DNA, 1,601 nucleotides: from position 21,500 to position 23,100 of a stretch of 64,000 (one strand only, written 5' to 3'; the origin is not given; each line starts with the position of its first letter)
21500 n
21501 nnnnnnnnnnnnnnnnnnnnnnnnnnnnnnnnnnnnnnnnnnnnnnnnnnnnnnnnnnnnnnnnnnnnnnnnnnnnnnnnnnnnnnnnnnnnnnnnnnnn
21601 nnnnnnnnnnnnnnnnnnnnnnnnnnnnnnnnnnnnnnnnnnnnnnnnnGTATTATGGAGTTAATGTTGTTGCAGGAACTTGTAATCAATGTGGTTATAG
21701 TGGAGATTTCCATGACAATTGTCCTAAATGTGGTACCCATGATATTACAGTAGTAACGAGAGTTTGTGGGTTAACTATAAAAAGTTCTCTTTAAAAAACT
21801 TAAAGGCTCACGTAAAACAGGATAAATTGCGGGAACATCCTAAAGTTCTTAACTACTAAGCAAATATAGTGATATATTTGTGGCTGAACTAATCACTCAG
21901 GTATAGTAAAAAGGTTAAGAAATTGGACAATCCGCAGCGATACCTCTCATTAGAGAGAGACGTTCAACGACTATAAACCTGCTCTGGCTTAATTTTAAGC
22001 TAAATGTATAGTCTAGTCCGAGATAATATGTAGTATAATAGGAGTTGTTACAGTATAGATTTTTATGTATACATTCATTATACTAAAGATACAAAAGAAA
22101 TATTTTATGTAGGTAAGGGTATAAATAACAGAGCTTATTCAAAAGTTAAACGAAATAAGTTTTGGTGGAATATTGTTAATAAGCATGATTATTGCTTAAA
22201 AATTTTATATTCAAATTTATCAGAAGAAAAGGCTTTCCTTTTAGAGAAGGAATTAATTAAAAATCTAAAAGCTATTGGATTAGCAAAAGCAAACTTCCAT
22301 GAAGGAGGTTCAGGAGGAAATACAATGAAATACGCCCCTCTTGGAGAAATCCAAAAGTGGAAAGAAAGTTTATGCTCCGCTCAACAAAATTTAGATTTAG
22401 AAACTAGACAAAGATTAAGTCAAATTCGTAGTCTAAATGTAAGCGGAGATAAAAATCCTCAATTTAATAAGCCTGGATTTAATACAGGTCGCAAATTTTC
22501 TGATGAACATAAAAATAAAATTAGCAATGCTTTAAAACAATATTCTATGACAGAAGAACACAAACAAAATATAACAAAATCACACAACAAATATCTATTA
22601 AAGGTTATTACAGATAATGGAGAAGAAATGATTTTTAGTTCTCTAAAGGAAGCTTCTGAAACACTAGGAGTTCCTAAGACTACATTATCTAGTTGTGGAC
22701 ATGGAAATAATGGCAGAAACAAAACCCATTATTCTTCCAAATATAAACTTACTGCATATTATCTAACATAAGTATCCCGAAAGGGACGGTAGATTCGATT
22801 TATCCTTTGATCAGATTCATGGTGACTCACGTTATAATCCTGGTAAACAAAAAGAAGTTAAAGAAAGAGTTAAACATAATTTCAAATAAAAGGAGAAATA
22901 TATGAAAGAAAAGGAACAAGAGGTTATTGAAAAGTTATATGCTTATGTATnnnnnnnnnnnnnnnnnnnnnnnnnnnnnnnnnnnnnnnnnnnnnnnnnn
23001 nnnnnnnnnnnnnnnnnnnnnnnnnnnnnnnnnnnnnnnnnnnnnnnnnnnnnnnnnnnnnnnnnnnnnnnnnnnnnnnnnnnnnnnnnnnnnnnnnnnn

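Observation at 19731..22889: nrdD is split by a group I intron carrying a GIY-YIG homing endonuclease; splicing regenerates the RVCGY glycyl-radical motif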

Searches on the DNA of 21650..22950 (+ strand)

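Call 4: search_rna_families(source=window, start=21650, end=22950, threshold=evalue, max_evalue=10, show_alignments=4)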
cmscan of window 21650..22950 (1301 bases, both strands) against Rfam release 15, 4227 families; matches with E-value up to 10: 4.
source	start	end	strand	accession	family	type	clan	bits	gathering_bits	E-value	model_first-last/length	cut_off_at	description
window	21754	22022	+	RF00028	Intron_gpI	Intron;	-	45.9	50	3.4e-10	1-253/253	no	Group I catalytic intron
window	22117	22238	+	RF01692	Bacteroid-trp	Cis-reg; leader;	-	25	49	4.4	1-131/131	no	Bacteroidete tryptophan peptide leader RNA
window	22613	22689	+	RF00526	snoMe28S-U3344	Gene; snRNA; snoRNA; CD-box;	-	21.9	50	0.73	1-83/83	no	Small nucleolar RNA Me28S-U3344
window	22809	22889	-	RF00472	snosnR55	Gene; snRNA; snoRNA; CD-box;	CL00054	17.8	50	4.3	1-92/92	no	Small nucleolar RNA snR55/Z10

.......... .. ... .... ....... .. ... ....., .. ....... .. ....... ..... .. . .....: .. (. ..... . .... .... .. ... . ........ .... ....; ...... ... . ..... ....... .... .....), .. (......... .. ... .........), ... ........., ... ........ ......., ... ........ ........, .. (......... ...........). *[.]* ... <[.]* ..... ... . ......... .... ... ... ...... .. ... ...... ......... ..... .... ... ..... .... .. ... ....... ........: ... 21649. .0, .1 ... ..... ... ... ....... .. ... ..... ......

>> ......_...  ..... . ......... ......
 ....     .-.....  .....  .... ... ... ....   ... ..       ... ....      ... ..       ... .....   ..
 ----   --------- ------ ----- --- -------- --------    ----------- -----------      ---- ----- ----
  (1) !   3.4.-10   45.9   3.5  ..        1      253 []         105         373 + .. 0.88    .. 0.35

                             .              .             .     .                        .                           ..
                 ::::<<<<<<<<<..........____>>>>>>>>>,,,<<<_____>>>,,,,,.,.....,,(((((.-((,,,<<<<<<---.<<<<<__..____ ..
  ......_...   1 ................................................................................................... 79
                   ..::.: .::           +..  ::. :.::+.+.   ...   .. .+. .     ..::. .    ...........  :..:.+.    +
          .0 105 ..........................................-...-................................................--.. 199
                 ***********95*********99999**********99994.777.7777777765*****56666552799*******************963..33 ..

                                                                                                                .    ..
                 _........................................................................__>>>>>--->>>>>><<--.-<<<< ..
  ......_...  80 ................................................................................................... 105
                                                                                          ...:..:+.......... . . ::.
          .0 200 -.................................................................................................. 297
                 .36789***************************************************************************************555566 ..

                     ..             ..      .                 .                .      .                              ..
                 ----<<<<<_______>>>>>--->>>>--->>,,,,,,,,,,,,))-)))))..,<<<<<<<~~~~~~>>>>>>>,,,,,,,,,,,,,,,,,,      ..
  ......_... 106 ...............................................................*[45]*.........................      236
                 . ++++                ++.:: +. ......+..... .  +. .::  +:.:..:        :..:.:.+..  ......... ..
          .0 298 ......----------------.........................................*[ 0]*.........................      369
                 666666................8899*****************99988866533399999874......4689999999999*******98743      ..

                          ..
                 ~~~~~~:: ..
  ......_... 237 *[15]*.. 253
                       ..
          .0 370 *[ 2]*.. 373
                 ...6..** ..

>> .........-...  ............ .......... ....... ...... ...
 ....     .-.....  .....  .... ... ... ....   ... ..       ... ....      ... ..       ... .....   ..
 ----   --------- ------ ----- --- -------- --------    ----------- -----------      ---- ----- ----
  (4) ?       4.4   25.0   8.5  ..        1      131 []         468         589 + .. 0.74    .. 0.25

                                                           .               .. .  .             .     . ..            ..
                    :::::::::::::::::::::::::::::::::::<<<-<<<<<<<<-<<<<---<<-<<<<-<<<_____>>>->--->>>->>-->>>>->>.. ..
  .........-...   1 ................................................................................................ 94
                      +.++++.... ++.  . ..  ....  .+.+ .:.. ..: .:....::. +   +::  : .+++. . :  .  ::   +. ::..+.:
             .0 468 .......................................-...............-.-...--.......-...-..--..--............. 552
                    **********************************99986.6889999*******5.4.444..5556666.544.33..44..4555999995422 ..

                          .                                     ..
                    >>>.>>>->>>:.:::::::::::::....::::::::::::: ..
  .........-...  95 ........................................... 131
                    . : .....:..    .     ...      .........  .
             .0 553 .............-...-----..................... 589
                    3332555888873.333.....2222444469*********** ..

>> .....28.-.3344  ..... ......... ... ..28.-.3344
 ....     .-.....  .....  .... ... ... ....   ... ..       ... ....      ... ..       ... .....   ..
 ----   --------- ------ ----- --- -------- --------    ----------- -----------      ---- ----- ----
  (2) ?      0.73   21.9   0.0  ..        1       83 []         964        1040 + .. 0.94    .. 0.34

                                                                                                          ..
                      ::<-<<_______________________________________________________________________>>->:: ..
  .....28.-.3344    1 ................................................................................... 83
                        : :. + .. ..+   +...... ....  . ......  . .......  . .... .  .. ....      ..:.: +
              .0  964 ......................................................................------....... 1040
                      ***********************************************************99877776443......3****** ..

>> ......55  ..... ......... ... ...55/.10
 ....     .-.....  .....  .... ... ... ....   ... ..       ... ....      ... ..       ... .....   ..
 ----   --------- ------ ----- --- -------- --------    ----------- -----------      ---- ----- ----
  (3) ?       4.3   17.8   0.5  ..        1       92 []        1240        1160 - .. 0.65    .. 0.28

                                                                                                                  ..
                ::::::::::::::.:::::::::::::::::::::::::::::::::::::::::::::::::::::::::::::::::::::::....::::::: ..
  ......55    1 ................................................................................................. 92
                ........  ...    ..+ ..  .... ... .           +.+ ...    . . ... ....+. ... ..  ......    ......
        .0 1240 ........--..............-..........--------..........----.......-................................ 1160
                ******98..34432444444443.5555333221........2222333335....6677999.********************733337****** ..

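Call 12: search_dna_similar(query=window:21772-22797:+, collection=phages, mode=distant, max_rows=40)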
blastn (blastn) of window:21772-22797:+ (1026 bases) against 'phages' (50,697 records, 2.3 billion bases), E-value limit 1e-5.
Records with a match: 39; places in all: 46; records where one place covers at least 80% of the query: 0.
Best place of each record, by identity: 60-80% 39.
By first word of the organism name: Bacillus 24; Vibrio 6; uncultured 4; Pseudomonas 2; Enterocloster 1; Enterococcus 1; Bacteriophage 1.
By host as written in the record: Vibrio cholerae 6; - 5; Bacillus subtilis BEST7003 4; Bacillus subtilis 4; Bacillus subtilis KACC 17797 3; Bacillus sp 2; Bacillus subtilis G24 2; Bacillus licheniformis KKP_3373 2; and 8 more.
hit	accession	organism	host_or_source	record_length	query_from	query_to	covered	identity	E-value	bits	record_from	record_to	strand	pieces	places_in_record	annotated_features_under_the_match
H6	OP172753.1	Enterocloster phage CB457P1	Enterocloster bolteae DA457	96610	29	205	17%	76.4%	5e-24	118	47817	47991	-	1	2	nrdD: anaerobic ribonucleoside-triphosphate reductase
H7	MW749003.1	Bacillus phage vB_BspM_Internexus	Bacillus sp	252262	43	208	16%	72.4%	1e-11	77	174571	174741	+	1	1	none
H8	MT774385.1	uncultured phage cr108_1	human feces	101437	41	202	16%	71.9%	1e-11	78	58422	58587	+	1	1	none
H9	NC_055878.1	uncultured phage cr108_1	human feces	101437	41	202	16%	71.9%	1e-11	78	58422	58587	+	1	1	none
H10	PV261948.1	Bacillus phage vB_BliM_Yucatan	Bacillus licheniformis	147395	54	202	15%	76.4%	1e-19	104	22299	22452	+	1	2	hypothetical protein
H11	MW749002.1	Bacillus phage vB_BspH_Mawwa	Bacillus sp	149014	54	202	15%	76.4%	1e-19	104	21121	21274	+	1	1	none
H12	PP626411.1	Bacillus phage fHSPT3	Bacillus subtilis subsp. subtilis str. ...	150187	54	202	15%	76.4%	1e-19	104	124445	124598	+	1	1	none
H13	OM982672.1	Bacillus phage SBSphiJ5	Bacillus subtilis BEST7003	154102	54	202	15%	76.0%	1e-12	82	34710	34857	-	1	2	none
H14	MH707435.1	Bacillus phage BSP21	Bacillus subtilis KACC 17797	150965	54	202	15%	76.0%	1e-12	82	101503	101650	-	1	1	none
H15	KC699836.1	Bacillus phage SIOphi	Bacillus subtilis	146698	54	202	15%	75.3%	1e-11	77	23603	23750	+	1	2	none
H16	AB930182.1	Bacillus phage SPG24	Bacillus subtilis G24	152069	54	202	15%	75.3%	1e-11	77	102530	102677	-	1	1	none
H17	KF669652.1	Bacillus phage Grass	Bacillus subtilis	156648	54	202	15%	75.3%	1e-11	77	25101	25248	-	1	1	none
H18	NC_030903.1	Bacillus phage SPG24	Bacillus subtilis G24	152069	54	202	15%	75.3%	1e-11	77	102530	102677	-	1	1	none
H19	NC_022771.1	Bacillus phage Grass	Bacillus subtilis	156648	54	202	15%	75.3%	1e-11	77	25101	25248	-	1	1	none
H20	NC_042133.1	Bacillus phage SIOphi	Bacillus subtilis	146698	54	202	15%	75.3%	1e-11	77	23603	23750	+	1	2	none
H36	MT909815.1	Enterococcus phage iF6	Enterococcus faecium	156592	30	169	14%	73.0%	9e-8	65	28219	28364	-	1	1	none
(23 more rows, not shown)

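Call 13: get_annotated_region(hit=H6, flank=3500)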
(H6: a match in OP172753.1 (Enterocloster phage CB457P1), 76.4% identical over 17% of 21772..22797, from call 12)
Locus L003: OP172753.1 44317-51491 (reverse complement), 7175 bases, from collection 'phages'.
description: Enterocloster phage CB457P1, complete genome.
organism: Enterocloster phage CB457P1 (NCBI taxid 2968631)
taxonomy: Viruses; Duplodnaviria; Heunggongvirae; Uroviricota; Caudoviricetes
host: Enterocloster bolteae DA457; source: municipal sewage; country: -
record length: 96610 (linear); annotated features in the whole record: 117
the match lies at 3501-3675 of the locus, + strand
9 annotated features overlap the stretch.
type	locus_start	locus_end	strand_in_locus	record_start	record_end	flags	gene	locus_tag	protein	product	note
CDS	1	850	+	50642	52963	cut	-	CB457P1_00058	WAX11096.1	hypothetical protein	-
CDS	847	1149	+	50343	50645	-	-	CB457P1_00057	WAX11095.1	hypothetical protein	-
CDS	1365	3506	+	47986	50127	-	nrdD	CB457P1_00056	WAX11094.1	anaerobic ribonucleoside-triphosphate reductase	-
CDS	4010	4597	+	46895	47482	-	-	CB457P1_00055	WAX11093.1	hypothetical protein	-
CDS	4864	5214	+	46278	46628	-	-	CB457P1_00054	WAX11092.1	hypothetical protein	-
CDS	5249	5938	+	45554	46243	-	dut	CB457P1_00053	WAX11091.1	deoxyuridine 5'-triphosphate nucleotidohydrolase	-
CDS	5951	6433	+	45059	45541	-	-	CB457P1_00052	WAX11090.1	hypothetical protein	-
CDS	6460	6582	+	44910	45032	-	-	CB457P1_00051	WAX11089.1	hypothetical protein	-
CDS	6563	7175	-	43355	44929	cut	-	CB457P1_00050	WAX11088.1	hypothetical protein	-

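Call 14: get_annotated_region(hit=H36, flank=3000)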
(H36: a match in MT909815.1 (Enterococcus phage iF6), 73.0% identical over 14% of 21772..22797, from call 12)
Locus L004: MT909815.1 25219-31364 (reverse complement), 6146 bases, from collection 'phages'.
description: Enterococcus phage iF6, complete genome.
organism: Enterococcus phage iF6 (NCBI taxid 2765371)
taxonomy: Viruses; Duplodnaviria; Heunggongvirae; Uroviricota; Caudoviricetes; Herelleviridae; Brockvirinae; Schiekvirus
host: Enterococcus faecium; source: -; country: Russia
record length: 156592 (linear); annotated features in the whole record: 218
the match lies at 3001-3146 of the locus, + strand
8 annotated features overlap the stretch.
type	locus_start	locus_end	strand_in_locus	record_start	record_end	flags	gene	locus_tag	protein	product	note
CDS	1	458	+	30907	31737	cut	-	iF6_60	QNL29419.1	ParB-like nuclease domain containing protein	-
CDS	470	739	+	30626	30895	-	-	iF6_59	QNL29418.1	hypothetical protein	-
CDS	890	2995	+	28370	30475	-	-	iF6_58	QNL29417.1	class III ribonucleotide reductase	-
CDS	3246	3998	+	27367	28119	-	-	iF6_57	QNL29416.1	DNA endonuclease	-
CDS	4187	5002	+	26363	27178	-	-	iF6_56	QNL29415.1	deoxyribonucleoside kinase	-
CDS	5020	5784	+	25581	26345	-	-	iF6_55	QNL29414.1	PnuC-like nicotinamide mononucleotide transporter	-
CDS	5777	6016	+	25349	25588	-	-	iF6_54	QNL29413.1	glutaredoxin-like NRDH-redoxin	-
CDS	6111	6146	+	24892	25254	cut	-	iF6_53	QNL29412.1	HAD-like family phosphatase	-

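Call 70: search_rna_families(sources=[L003, L018, L034, L051, L086, L013, L040], threshold=gathering)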
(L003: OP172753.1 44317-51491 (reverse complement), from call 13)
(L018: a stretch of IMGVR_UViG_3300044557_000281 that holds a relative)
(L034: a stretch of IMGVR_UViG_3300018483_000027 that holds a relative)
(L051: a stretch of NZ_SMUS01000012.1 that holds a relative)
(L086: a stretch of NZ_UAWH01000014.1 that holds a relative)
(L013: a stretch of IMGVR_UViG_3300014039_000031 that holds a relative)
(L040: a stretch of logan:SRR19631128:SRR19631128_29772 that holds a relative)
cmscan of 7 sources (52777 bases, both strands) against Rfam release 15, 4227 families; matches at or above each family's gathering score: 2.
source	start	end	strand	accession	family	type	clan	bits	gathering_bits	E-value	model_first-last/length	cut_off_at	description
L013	7699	8027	-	RF00028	Intron_gpI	Intron;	-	56.3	50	1e-11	1-253/253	no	Group I catalytic intron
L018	216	520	+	RF00028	Intron_gpI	Intron;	-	55.1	50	2.5e-11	1-253/253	no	Group I catalytic intron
